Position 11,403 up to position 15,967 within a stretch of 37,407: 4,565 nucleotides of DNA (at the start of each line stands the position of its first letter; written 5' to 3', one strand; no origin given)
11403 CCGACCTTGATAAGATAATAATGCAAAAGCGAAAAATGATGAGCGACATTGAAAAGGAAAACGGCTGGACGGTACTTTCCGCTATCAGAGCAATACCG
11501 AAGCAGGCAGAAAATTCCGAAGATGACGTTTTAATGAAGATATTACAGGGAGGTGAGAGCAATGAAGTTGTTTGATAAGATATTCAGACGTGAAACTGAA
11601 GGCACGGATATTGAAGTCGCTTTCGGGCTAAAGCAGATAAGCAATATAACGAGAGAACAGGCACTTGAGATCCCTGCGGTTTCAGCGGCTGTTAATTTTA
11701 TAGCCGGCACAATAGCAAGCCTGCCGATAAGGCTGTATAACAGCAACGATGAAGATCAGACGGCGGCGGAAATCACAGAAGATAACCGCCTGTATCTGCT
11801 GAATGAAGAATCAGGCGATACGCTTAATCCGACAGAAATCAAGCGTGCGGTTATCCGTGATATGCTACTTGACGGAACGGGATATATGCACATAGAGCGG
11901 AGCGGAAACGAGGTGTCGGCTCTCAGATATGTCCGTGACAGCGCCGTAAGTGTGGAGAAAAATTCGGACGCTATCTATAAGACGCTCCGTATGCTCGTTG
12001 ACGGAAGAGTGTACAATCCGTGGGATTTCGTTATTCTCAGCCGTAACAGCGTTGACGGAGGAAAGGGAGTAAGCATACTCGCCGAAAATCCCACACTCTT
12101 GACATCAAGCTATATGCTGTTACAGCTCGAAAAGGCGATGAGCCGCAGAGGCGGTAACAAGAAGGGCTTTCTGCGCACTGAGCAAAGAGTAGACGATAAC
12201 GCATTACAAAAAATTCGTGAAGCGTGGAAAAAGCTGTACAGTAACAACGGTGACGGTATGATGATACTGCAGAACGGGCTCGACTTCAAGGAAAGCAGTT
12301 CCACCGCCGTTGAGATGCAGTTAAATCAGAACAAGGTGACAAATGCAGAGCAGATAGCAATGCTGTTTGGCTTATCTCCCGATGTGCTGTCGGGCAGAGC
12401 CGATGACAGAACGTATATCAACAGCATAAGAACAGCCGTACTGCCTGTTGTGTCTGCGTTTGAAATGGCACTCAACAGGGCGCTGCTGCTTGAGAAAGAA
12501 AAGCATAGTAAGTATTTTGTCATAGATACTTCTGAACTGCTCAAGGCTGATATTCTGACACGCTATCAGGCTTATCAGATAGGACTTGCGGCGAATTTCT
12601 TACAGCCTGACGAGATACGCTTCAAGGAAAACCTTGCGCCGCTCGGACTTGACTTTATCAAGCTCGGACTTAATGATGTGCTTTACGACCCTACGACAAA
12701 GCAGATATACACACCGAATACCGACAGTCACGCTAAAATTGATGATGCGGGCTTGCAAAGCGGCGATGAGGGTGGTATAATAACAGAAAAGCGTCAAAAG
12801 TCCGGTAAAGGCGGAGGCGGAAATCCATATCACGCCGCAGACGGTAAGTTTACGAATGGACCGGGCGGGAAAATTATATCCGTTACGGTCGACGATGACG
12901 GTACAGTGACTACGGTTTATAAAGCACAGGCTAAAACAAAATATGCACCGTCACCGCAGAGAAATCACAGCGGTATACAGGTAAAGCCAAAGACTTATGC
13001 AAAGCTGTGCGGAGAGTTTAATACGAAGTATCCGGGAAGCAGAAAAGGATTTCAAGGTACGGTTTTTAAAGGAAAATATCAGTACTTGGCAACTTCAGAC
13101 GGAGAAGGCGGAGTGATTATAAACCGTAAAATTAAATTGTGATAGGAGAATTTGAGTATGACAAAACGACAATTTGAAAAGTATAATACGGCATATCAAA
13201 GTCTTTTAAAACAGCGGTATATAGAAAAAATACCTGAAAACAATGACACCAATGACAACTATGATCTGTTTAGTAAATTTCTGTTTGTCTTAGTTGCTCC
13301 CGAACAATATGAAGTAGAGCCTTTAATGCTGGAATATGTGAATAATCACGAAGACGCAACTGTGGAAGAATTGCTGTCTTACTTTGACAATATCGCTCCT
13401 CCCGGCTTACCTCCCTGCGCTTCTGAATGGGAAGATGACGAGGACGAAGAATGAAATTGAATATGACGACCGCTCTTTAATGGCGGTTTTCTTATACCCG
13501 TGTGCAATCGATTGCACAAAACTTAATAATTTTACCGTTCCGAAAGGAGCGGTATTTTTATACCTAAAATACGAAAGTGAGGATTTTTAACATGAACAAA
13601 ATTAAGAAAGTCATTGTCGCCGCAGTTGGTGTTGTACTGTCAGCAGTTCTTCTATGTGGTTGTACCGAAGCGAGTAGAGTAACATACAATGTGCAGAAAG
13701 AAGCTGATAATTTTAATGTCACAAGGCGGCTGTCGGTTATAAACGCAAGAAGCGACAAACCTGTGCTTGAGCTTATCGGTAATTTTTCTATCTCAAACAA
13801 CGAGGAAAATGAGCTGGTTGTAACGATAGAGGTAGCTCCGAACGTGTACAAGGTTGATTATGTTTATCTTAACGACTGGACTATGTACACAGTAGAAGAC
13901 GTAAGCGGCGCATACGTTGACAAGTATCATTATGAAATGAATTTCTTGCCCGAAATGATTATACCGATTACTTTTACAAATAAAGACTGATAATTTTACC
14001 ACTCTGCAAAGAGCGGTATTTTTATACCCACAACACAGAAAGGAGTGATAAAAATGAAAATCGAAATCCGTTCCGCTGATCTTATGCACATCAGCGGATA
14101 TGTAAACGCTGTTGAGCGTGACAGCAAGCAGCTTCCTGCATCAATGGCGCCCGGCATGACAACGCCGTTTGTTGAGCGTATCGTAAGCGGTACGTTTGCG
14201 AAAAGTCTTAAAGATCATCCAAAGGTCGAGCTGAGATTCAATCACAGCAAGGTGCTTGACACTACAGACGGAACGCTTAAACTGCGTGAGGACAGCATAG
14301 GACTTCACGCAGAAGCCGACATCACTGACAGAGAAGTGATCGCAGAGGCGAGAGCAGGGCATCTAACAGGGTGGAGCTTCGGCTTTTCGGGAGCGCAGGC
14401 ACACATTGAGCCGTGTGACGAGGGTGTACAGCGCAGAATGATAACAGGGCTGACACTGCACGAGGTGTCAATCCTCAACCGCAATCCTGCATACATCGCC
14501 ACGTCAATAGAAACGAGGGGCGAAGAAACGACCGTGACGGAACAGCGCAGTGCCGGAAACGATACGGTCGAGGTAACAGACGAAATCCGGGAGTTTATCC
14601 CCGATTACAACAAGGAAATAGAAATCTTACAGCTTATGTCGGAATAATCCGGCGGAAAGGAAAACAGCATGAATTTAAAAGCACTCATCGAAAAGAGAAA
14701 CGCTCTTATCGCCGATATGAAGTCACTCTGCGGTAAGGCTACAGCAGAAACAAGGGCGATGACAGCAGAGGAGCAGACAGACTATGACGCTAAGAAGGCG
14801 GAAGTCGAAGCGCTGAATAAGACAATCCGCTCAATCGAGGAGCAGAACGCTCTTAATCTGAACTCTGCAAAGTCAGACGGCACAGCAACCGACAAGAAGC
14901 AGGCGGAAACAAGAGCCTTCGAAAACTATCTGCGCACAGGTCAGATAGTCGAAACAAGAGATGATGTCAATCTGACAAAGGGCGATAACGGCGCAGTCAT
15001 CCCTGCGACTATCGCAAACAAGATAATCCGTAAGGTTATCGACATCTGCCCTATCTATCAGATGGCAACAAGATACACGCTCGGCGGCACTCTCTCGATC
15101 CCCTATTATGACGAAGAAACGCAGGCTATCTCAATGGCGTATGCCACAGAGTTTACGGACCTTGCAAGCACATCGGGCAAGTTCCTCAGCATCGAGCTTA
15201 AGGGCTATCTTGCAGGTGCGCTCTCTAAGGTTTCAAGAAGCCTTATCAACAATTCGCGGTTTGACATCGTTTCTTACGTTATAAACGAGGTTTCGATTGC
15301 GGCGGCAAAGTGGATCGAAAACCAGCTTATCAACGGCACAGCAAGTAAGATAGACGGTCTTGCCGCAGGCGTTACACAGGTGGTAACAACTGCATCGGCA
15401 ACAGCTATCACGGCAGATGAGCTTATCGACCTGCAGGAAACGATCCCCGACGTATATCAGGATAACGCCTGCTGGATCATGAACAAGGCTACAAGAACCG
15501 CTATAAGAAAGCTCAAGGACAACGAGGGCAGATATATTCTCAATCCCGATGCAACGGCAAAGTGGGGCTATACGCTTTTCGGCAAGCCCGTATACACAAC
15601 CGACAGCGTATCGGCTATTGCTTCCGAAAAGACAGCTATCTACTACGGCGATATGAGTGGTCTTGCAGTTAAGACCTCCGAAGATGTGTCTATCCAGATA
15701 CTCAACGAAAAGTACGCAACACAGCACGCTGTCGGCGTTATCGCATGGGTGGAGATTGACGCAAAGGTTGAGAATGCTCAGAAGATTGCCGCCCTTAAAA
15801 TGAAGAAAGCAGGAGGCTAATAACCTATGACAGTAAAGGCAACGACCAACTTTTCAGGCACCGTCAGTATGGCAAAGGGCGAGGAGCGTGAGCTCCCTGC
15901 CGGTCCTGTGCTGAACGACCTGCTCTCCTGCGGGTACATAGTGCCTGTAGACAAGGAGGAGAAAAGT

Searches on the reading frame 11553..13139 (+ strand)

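Call 9: search_protein_families(library=phrogs, proteins=[window:11553-13139:+], max_evalue=0.001)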
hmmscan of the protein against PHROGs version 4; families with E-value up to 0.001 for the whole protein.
window:11553-13139:+ (529 aa): 4 families
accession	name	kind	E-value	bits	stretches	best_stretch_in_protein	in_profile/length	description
phrog_12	-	head and packaging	6.3e-74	251.1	1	2-436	46-483/646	portal protein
phrog_2662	-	head and packaging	5.1e-27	95.7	1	27-365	54-409/717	portal protein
phrog_5929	-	head and packaging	3e-22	80.1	1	199-368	14-192/228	portal protein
phrog_11323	-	unknown function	1e-08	36.3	1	289-377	18-108/130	-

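Call 10: search_protein_families(library=pfam, proteins=[window:11553-13139:+], max_evalue=0.001)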
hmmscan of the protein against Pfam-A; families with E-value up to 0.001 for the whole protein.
window:11553-13139:+ (529 aa): 1 family
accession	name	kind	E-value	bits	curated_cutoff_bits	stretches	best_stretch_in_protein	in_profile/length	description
PF04860.17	Phage_portal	-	4e-49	168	39.1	1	41-360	1-321/321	Phage portal protein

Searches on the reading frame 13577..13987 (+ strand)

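Call 71: search_protein_families(library=pfam, proteins=[window:13577-13987:+], max_evalue=0.01)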
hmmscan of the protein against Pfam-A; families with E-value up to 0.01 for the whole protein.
window:13577-13987:+ (137 aa): 1 family
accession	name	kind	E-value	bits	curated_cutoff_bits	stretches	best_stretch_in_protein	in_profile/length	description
PF25682.1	Phage_VG64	-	1e-42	145.3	27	1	10-134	2-125/127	Mycobacterium phage VG64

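Call 99: search_protein_families(library=padloc, proteins=[window:13577-13987:+], max_evalue=0.001)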
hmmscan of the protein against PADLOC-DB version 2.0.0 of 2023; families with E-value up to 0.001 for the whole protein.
window:13577-13987:+ (137 aa): 0 families

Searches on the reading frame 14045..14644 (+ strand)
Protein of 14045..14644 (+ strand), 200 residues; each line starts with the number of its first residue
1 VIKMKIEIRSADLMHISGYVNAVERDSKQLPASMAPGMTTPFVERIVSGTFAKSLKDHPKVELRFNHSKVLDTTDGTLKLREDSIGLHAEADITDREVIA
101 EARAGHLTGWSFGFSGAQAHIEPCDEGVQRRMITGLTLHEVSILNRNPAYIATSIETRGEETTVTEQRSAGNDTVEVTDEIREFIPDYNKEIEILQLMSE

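Call 9: search_protein_families(library=phrogs, proteins=[window:14045-14644:+], max_evalue=0.001)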
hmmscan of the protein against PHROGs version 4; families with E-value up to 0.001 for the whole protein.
window:14045-14644:+ (200 aa): 5 families
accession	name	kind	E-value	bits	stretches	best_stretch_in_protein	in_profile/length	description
phrog_80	-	head and packaging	8.6e-23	82.4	1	12-170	234-390/607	head maturation protease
phrog_13042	-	head and packaging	1.5e-16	61.5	1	14-168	25-183/386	major head protein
phrog_36211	-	head and packaging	6.7e-14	52.7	1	9-163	14-169/378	head maturation protease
phrog_37668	-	head and packaging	1.6e-13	51.5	1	5-162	9-170/313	head maturation protease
phrog_2263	-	head and packaging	1.1e-10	42.1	1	39-169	54-187/551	major head protein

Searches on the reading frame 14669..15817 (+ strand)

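Call 9: search_protein_families(library=phrogs, proteins=[window:14669-15817:+], max_evalue=0.001)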
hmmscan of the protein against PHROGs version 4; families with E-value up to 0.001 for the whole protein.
window:14669-15817:+ (383 aa): 6 families
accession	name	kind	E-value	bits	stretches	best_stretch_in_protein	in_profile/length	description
phrog_10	-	head and packaging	1.1e-69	237.2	1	1-383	263-640/752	major head protein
phrog_617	-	head and packaging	1.7e-22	81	1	142-378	386-623/626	major head protein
phrog_15928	-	head and packaging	2.8e-20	74.1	1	192-381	1-182/185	major head protein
phrog_2263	-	head and packaging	2.5e-17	64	1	14-336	173-481/551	major head protein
phrog_17162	-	unknown function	1.5e-11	45.3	1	302-379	6-83/85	-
phrog_247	-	head and packaging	0.00016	22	1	221-338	146-261/351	major head protein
